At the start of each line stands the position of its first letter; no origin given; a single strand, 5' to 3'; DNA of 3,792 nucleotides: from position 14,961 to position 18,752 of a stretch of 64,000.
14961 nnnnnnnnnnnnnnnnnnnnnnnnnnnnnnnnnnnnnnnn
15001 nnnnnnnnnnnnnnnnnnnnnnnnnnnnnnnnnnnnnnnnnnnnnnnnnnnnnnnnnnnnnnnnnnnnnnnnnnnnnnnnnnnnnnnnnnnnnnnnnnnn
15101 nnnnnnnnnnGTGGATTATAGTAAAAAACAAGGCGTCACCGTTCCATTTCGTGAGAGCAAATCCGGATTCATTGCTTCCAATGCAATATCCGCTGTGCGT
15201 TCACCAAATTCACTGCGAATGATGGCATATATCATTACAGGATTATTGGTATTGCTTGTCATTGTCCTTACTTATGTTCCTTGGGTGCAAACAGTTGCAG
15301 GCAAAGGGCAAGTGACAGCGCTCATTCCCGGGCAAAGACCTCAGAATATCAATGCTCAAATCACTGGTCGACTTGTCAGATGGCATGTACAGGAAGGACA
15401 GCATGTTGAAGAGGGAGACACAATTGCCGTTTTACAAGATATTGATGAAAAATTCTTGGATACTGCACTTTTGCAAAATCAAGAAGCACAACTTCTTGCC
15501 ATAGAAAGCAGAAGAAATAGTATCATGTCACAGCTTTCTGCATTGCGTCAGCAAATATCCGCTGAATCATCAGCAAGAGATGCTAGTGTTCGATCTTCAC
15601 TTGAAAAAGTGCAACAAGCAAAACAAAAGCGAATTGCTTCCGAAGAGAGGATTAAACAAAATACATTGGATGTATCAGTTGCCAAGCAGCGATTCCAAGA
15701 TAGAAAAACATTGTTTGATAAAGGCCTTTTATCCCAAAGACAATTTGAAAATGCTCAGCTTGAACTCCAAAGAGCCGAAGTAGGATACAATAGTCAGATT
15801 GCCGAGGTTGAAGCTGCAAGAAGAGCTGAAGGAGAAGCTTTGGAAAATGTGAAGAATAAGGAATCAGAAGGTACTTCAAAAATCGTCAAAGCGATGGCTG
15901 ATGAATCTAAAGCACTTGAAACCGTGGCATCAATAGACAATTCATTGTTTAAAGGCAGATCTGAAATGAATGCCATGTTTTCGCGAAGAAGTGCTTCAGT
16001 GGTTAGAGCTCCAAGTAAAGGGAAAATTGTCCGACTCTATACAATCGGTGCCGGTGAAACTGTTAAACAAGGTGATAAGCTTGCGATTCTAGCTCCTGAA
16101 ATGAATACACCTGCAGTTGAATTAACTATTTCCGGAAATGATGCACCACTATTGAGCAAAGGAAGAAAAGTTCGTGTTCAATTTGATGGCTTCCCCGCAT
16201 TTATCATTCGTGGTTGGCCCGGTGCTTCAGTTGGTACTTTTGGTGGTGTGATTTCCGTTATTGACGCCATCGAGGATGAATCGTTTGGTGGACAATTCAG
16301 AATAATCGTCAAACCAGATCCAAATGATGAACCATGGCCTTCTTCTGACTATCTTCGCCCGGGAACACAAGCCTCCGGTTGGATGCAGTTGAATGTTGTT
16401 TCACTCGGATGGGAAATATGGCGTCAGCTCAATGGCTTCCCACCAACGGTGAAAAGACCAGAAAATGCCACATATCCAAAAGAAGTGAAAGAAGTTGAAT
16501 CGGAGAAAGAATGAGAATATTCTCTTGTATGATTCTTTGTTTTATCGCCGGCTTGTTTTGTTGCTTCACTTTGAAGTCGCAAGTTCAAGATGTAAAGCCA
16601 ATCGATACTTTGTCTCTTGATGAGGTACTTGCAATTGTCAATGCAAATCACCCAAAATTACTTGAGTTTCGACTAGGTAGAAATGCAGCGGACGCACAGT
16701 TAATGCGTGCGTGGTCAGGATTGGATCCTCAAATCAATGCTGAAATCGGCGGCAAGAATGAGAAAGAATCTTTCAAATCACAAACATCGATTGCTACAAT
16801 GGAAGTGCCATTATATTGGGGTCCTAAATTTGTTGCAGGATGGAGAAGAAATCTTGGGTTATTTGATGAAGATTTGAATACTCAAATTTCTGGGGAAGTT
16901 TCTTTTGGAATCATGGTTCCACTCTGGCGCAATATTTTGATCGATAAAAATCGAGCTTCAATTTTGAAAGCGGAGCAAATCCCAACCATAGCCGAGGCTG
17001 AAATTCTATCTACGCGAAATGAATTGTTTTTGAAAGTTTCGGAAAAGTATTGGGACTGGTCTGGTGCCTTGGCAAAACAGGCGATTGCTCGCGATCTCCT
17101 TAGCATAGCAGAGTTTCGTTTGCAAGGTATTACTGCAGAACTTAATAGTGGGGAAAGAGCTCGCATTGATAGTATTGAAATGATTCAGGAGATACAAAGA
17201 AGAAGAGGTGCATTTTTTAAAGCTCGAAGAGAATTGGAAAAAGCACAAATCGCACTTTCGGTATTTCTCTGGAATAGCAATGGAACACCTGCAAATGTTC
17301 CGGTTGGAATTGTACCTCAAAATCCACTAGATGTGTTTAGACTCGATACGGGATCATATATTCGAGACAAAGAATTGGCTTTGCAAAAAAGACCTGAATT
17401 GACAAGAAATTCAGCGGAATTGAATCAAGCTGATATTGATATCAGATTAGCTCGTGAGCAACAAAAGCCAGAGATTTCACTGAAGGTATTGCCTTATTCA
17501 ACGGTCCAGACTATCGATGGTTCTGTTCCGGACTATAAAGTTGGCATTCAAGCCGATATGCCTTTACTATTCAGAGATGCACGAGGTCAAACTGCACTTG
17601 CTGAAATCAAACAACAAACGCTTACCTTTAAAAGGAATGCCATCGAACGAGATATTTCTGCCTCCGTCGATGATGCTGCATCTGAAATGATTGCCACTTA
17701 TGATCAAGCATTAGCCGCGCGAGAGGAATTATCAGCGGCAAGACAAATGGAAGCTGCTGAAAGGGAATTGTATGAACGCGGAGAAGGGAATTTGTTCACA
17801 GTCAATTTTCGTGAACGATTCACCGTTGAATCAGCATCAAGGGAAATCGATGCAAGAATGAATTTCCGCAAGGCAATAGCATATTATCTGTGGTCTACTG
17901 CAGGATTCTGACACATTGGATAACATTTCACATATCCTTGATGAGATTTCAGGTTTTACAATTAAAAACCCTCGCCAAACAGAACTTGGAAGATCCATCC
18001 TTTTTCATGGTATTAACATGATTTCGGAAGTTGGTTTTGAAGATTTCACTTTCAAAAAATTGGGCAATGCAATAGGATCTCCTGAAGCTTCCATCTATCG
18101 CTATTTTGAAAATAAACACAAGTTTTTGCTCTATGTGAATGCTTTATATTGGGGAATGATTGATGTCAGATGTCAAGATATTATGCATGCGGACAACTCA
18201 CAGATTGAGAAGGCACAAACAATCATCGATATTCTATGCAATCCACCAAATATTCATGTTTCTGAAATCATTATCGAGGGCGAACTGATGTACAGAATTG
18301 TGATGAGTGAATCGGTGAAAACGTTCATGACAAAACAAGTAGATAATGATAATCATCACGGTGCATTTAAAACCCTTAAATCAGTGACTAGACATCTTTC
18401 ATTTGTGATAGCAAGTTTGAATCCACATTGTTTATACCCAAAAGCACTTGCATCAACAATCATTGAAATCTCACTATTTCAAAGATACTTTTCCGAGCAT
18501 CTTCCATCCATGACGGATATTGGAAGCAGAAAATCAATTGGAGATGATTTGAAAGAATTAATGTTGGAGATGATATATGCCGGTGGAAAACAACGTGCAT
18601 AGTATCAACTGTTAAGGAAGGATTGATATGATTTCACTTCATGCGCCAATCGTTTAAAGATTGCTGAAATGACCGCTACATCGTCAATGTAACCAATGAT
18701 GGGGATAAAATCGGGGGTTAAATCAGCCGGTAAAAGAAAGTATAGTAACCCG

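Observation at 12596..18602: T1SS-like tripartite exporter operon whose ABC component carries an unassigned ~265-aa N-terminal domain and non-canonical NBD loops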

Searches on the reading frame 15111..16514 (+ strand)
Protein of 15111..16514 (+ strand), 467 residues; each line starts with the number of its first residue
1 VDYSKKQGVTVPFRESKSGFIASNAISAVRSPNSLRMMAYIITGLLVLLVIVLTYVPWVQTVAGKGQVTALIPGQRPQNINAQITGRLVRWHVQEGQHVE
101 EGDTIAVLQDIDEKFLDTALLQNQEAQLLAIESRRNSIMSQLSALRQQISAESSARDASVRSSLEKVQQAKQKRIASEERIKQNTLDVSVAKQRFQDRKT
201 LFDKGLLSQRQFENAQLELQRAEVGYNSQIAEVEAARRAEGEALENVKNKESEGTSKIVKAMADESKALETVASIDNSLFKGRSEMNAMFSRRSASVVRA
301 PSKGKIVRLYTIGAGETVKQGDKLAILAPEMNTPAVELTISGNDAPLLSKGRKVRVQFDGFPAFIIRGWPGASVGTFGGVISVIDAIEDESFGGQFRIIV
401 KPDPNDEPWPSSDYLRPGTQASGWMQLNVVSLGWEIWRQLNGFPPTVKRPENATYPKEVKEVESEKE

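Call 3: search_protein_families(library=pfam, proteins=[window:15111-16514:+], max_evalue=1)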
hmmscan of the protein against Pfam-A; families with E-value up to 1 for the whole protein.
window:15111-16514:+ (467 aa): 10 families
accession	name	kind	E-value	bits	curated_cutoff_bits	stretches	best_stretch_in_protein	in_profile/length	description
PF13437.12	HlyD_3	-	1.3e-15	58.4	22.2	2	297-368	1-71/106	HlyD family secretion protein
PF13533.13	Biotin_lipoyl_2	-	5.2e-11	42.5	29.8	1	78-108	1-31/32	Biotin-lipoyl like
PF16576.10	HlyD_D23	-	1.7e-06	27.9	30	2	294-363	107-174/214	Barrel-sandwich domain of CusB or HlyD membrane-fusion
PF00364.28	Biotin_lipoyl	-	1.9e-06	28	22.1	2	86-109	15-37/73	Biotin-requiring enzyme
PF02597.26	ThiS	-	0.012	16.6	22.5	0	76-109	34-71/76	ThiS family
PF01551.29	Peptidase_M23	-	0.029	15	28.7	0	86-109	50-73/96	Peptidase family M23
PF02321.23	OEP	-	0.03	14.6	22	1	136-237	78-179/187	Outer membrane efflux protein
PF02749.22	QRPTase_N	-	0.14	12.8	27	0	85-107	37-59/82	Quinolinate phosphoribosyl transferase, N-terminal domain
PF16669.11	TTC5_OB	-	0.22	11.6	30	1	306-335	49-78/115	Tetratricopeptide repeat protein 5 OB fold domain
PF25741.1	Viral_FcR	-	0.42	11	27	1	36-58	145-167/174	Viral Fc-gamma receptor-like domain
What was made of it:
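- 15111..16514 (+): HlyD-type periplasmic adaptor (467 aa) with a ~35-residue cytoplasmic N-terminus and one TM helix. Pfam HlyD_3 and Biotin_lipoyl_2 (call 3).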

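Call 4: search_protein_families(library=ncbifam, proteins=[window:15111-16514:+], max_evalue=1)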
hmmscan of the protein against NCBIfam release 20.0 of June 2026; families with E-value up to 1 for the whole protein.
window:15111-16514:+ (467 aa): 23 families
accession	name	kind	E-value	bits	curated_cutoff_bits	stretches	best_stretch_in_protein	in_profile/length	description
TIGR01843.1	type_I_hlyD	subfamily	1.8e-24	86.5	208.65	1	34-363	3-338/422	HlyD family type I secretion periplasmic adaptor subunit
TIGR01730.1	RND_mfp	subfamily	3.9e-10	39.2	94.9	2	60-156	9-103/322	efflux RND transporter periplasmic adaptor subunit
TIGR03794.1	NHLM_micro_HlyD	equivalog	6.3e-10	38.5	156.2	1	45-337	23-292/421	NHLP bacteriocin system secretion protein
NF006761.0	PRK09282.1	domain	6.6e-08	31.5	402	2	158-328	400-553/591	pyruvate carboxylase subunit B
TIGR00998.1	8a0101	subfamily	1.5e-07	30.7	390.8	1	45-328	9-236/334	EmrA/EmrK family multidrug efflux transporter periplasmic adaptor subunit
TIGR02971.1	heterocyst_DevB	subfamily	3.3e-06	26.7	129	1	84-319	23-227/327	ABC exporter membrane fusion protein, DevB family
TIGR00999.1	8a0102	subfamily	3.3e-06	26.4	319.3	2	166-243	12-91/271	CzcB/NccB family metal efflux transporter periplasmic adaptor subunit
TIGR01108.1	oadA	equivalog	4.7e-06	25.4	756.5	2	65-110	505-550/582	sodium-extruding oxaloacetate decarboxylase subunit alpha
NF007785.0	PRK10476.1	equivalog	4.4e-05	22.5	376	1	36-237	12-196/347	multidrug transporter subunit MdtN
NF009554.0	PRK12999.1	equivalog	8.1e-05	20.6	965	2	67-109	1067-1109/1147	pyruvate carboxylase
NF004547.1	PRK05889.1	equivalog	0.00024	21.2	75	1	79-109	4-34/71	biotin/lipoyl-binding carrier protein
NF004173.0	PRK05641.1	equivalog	0.00045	20.8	199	1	290-328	79-116/153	putative acetyl-CoA carboxylase biotin carboxyl carrier protein subunit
NF010643.0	PRK14040.1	subfamily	0.00051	18.6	892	2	75-111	524-560/595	oxaloacetate decarboxylase subunit alpha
NF006079.0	PRK08225.1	equivalog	0.00062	19.8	95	1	80-108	41-69/70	acetyl-CoA carboxylase biotin carboxyl carrier protein subunit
NF005457.0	PRK07051.1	equivalog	0.001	19.2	87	1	78-109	48-79/80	acetyl-CoA carboxylase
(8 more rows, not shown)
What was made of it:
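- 15111..16514 (+): Best NCBIfam hit is TIGR01843 type_I_hlyD (call 4).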

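Call 76: search_solved_structures(query=window:15111-16511:+, max_evalue=0.01)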
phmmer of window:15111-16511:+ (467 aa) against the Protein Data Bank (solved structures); distinct sequences matched with E-value up to 0.01: 3.
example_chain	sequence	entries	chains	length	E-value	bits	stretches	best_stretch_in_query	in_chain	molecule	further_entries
8dck_C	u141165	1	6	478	1e-11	48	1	9-407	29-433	Membrane fusion protein (MFP) family protein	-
4tko_B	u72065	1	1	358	1.1e-08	38.1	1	80-369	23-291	EmrA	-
4dk0_A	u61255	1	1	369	0.00029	23.5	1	74-194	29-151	Putative MacA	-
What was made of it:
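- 15111..16514 (+): Best solved relative is HlyD of the HlyB/D complex, 8dck_C, aligned 9-407, E 1e-11 (call 76).
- On Type IV-fold ABC exporter of tripartite T1SS / PCAT-like systems: Calls 3, 4 and 76.
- The adaptor is closest to type_I_hlyD and to HlyD in 8dck over its full length (calls 4, 76). The best family-level matches for both the ABC protein and the adaptor are peptide or protein secretion systems (calls 4, 76).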

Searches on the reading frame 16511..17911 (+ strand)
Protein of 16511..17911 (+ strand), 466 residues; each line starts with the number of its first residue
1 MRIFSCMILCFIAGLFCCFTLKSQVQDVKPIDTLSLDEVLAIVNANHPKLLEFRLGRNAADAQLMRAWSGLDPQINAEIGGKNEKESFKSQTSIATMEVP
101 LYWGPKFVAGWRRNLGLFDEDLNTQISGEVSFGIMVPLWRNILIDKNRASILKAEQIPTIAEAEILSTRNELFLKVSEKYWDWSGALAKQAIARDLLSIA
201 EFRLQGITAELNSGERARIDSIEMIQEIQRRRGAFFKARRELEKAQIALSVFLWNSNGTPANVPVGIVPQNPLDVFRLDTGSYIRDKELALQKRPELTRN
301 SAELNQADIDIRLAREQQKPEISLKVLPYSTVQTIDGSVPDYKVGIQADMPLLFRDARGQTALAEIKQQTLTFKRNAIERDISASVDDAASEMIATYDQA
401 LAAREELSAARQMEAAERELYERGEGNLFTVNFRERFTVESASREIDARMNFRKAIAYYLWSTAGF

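Call 3: search_protein_families(library=pfam, proteins=[window:16511-17911:+], max_evalue=1)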
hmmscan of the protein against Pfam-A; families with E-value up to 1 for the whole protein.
window:16511-17911:+ (466 aa): 2 families
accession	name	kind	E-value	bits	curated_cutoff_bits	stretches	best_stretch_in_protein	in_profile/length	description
PF02321.23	OEP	-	6.3e-27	95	22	2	36-252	1-185/187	Outer membrane efflux protein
PF18668.6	Tail_spike_N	-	0.19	12.3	25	0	167-193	23-50/70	Tail spike TSP1/Gp66 receptor binding N-terminal domain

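Call 4: search_protein_families(library=ncbifam, proteins=[window:16511-17911:+], max_evalue=1)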
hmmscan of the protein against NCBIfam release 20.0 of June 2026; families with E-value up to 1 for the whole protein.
window:16511-17911:+ (466 aa): 1 family
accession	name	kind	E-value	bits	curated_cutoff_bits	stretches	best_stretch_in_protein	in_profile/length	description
TIGR01844.1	type_I_sec_TolC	subfamily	7.2e-13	48.3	225.15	2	153-421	93-348/414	TolC family outer membrane protein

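Call 78: search_solved_structures(query=window:16511-17908:+, max_evalue=0.01)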
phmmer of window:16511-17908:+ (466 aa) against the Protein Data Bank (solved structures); distinct sequences matched with E-value up to 0.01: 0.

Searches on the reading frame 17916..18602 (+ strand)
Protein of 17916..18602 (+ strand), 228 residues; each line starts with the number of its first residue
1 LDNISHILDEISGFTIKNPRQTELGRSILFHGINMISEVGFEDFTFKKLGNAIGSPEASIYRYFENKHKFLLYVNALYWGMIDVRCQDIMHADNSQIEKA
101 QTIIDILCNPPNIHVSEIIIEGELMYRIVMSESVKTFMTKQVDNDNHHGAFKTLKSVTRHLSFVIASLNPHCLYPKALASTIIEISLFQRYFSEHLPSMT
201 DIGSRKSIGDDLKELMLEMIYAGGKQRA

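Call 3: search_protein_families(library=pfam, proteins=[window:17916-18602:+], max_evalue=1)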
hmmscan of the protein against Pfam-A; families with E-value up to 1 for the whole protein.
window:17916-18602:+ (228 aa): 2 families
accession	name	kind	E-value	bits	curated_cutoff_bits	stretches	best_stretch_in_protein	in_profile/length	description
PF00440.29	TetR_N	-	2.4e-06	27.7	24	1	33-72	6-45/47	Bacterial regulatory proteins, tetR family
PF02399.21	Herpes_ori_bp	-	0.0028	16.2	20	1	89-203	487-597/820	Origin of replication binding protein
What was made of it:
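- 17916..18602 (+): TetR-family regulator (228 aa), HTH at residues 33-72. Pfam TetR_N (call 3).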

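Call 4: search_protein_families(library=ncbifam, proteins=[window:17916-18602:+], max_evalue=1)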
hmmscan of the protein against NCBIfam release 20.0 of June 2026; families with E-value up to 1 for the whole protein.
window:17916-18602:+ (228 aa): 8 families
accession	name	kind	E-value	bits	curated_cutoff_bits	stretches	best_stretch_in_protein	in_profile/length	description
NF051457.1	acryl_TF_AcuR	equivalog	0.00015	21.1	247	1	25-90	19-84/204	acrylate utilization transcriptional regulator AcuR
NF050111.1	TransRegSACE7040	equivalog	0.001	19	250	1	27-71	5-49/186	SACE_7040 family transcriptional regulator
NF053878.1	FATransRegFadRBac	equivalog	0.0023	17.8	200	1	28-106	8-86/190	fatty acid metabolism transcriptional regulator FadR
NF007015.0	PRK09480.1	equivalog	0.0024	17.5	120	1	20-107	7-94/197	nucleoid occlusion factor SlmA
NF058643.1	TranRegCurRPseudo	equivalog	0.03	14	300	1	27-70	11-54/193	TetR family transcriptional repressor CurR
TIGR03968.1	mycofact_TetR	equivalog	0.033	13.8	224.9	1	28-90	14-69/190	mycofactocin system transcriptional regulator MftR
TIGR03384.1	betaine_BetI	equivalog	0.092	12.4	201.3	1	33-104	18-89/189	choline-binding transcriptional repressor BetI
NF010319.1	PRK13756.1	equivalog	0.1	12.5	265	1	28-71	7-50/199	tetracycline resistance transcriptional repressor TetR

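Call 77: search_solved_structures(query=window:17916-18599:+, max_evalue=0.01)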
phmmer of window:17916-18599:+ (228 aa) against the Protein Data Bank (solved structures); distinct sequences matched with E-value up to 0.01: 2.
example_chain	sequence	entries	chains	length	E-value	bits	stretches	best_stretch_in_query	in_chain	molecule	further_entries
3he0_A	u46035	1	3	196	0.0018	21.1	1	27-73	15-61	Transcriptional regulator, TetR family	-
2oer_A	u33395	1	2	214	0.0091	18.8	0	18-81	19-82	Probable transcriptional regulator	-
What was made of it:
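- On TetR-family repressor with a local operator: The closest solved TetR proteins match only the HTH (call 77).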
